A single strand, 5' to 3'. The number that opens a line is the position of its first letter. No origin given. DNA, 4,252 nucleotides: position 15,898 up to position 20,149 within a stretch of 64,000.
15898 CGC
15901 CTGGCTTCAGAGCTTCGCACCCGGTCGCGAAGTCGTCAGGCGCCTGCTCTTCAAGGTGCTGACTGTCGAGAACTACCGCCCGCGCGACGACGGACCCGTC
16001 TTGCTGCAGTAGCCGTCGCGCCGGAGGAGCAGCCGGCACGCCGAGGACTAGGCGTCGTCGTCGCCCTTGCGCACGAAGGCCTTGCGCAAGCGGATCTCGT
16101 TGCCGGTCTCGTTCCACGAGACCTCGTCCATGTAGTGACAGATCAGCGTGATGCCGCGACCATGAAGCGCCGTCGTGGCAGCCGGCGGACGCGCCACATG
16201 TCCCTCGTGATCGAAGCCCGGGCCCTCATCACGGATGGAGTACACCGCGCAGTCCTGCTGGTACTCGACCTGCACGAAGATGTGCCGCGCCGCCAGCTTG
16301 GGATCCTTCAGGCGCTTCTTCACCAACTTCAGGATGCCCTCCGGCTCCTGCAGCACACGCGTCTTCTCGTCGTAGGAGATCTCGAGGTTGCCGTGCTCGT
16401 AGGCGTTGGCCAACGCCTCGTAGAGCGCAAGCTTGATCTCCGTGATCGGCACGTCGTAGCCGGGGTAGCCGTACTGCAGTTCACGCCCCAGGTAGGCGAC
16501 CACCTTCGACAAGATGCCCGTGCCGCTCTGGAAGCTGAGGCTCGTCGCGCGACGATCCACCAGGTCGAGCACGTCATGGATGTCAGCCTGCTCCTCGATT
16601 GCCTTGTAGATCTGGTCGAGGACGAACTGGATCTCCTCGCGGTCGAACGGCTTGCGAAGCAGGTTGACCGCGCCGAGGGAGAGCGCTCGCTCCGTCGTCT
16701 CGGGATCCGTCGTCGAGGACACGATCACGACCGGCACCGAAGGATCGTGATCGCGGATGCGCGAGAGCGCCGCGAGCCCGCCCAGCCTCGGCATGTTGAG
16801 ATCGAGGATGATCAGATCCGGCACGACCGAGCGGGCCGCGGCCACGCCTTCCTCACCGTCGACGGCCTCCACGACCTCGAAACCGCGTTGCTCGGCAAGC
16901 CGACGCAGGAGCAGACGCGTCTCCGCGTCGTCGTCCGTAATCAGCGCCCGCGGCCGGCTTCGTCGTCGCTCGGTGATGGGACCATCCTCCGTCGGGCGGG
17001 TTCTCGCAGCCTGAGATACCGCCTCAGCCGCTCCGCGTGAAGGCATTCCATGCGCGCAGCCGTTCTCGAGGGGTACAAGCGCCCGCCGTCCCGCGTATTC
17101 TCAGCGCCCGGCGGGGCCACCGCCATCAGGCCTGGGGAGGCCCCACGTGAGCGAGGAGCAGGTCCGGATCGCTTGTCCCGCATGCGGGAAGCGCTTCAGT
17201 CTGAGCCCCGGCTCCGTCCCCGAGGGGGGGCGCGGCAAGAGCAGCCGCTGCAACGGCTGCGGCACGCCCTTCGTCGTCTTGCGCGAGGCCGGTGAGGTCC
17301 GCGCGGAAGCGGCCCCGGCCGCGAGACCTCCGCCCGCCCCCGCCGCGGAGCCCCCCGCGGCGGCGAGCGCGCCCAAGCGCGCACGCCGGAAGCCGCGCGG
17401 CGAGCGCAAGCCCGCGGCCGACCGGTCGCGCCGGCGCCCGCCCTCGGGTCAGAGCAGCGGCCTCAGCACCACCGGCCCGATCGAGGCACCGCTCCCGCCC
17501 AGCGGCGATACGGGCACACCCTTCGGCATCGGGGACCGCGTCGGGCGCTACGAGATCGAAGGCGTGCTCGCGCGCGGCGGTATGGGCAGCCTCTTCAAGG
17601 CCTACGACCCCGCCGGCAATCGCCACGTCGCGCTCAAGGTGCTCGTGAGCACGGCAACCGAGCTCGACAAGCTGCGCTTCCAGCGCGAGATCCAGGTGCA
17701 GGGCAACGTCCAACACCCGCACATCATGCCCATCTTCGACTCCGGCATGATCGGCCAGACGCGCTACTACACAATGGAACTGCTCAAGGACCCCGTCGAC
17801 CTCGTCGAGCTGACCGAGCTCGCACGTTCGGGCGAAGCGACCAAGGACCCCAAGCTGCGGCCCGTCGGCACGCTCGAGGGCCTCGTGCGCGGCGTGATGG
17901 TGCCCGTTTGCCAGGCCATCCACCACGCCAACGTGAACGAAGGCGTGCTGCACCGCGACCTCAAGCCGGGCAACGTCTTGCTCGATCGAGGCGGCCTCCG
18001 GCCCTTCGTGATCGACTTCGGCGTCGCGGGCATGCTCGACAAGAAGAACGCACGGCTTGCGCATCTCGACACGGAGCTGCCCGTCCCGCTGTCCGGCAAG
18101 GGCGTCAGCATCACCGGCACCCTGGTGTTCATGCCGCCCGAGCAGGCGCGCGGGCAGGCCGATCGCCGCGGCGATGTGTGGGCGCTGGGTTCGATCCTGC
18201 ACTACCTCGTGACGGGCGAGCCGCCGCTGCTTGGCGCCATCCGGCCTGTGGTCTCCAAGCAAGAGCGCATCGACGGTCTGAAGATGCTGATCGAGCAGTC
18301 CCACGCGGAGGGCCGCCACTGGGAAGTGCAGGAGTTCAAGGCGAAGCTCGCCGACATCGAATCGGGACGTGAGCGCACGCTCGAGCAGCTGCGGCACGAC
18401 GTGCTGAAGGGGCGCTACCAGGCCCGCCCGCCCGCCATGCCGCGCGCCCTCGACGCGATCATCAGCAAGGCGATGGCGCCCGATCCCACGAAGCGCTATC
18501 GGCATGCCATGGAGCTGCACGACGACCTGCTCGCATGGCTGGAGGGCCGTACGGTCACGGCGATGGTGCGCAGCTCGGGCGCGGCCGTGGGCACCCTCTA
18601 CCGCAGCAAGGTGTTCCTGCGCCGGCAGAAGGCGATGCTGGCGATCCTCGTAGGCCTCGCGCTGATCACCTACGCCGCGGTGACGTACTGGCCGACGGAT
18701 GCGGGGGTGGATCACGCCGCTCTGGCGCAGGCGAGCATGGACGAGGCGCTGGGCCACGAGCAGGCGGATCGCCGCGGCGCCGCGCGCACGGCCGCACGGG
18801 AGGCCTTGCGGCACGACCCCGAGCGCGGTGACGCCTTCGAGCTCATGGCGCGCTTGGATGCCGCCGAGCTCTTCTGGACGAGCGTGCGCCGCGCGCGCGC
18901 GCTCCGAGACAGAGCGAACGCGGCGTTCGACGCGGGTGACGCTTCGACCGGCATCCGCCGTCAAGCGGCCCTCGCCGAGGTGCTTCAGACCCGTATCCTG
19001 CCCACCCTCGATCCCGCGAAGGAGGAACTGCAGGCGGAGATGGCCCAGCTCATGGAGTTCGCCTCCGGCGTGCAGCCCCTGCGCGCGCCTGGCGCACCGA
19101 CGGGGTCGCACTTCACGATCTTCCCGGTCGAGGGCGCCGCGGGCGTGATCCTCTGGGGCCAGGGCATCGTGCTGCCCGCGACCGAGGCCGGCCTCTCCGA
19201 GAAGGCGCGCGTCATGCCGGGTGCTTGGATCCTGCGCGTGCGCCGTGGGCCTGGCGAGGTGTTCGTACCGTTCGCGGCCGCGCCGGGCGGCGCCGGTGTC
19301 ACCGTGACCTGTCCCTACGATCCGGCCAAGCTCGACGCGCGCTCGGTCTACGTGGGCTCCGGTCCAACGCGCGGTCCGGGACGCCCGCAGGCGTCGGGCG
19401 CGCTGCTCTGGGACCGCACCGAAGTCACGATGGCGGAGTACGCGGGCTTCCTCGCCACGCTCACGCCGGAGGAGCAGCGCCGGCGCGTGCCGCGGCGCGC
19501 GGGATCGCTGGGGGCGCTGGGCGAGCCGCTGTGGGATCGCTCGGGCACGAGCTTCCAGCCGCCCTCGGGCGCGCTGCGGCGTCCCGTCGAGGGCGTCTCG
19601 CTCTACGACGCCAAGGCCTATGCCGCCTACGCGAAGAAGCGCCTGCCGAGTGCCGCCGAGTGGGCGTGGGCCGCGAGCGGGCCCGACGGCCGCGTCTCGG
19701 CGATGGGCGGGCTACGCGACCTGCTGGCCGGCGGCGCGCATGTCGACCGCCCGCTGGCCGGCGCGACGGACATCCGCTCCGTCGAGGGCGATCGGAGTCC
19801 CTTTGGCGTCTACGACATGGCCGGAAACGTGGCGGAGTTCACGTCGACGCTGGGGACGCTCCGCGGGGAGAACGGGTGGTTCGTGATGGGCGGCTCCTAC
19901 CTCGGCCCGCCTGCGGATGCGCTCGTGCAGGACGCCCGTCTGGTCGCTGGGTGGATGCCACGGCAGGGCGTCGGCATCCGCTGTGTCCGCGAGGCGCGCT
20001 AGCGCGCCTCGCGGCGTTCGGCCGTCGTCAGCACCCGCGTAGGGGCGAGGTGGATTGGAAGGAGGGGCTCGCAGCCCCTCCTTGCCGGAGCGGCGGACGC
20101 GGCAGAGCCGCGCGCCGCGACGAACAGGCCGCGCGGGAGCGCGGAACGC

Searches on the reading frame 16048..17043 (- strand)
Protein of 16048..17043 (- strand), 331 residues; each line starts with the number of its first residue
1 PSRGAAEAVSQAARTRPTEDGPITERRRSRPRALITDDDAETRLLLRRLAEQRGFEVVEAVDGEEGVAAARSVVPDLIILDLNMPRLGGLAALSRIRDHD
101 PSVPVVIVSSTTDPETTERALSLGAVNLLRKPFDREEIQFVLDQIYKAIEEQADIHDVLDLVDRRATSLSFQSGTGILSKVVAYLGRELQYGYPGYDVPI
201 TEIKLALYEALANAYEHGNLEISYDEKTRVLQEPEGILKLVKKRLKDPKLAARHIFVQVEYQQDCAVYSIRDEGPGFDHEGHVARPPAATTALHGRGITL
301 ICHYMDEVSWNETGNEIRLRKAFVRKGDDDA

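Call 19: search_protein_families(library=pfam, proteins=[window:16048-17043:-], max_evalue=0.001)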
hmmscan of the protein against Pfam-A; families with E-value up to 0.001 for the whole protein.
window:16048-17043:- (331 aa): 2 families
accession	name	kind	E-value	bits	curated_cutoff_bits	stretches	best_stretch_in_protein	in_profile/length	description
PF00072.30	Response_reg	-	7.7e-27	94.1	30.2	1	34-139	2-107/111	Response regulator receiver domain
PF13581.12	HATPase_c_2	-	1.3e-15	57.9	27.4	1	200-321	29-127/127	Histidine kinase-like ATPase domain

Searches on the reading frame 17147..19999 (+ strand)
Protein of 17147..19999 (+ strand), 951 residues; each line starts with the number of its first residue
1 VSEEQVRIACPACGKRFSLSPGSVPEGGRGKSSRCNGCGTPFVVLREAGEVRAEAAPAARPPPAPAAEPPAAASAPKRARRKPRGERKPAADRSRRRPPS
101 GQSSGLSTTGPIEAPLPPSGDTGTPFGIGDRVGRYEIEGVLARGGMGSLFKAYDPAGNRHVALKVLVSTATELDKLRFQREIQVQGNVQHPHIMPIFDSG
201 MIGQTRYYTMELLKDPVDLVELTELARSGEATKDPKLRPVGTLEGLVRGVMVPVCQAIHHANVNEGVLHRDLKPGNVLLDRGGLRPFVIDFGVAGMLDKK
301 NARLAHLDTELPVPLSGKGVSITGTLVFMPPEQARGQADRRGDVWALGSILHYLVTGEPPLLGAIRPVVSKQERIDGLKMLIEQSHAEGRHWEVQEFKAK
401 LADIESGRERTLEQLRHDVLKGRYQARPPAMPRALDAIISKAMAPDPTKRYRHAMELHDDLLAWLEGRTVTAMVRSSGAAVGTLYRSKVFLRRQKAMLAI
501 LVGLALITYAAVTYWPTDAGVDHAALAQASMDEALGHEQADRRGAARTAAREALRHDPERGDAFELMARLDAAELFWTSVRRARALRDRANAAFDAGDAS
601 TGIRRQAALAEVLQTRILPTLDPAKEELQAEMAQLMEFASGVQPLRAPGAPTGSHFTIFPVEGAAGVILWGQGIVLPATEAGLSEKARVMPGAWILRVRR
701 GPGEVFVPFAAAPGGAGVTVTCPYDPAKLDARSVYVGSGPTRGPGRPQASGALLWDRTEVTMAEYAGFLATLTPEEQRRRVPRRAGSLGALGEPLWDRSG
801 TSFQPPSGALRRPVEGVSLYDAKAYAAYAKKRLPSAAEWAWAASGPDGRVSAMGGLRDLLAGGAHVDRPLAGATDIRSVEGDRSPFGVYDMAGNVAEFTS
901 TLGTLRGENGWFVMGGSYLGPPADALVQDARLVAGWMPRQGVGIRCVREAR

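Call 19: search_protein_families(library=pfam, proteins=[window:17147-19999:+], max_evalue=0.001)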
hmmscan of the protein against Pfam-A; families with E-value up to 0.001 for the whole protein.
window:17147-19999:+ (951 aa): 5 families
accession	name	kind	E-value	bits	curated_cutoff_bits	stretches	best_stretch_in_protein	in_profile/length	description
PF00069.31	Pkinase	-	1.4e-27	97.2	31.7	1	135-452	1-253/263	Protein kinase domain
PF03781.23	FGE-sulfatase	-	5.7e-21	75.8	23.3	1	756-948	40-255/255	Sulfatase-modifying factor enzyme 1-like domain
PF07714.23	PK_Tyr_Ser-Thr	-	1.6e-10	41.2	23.1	1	139-451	5-249/258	Protein tyrosine and serine/threonine kinase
PF13717.11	Zn_ribbon_4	-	2.4e-05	24.6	30.3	1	7-42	2-35/36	zinc-ribbon domain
PF01636.29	APH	-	0.00036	20.8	23.2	1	258-296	157-199/239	Phosphotransferase enzyme family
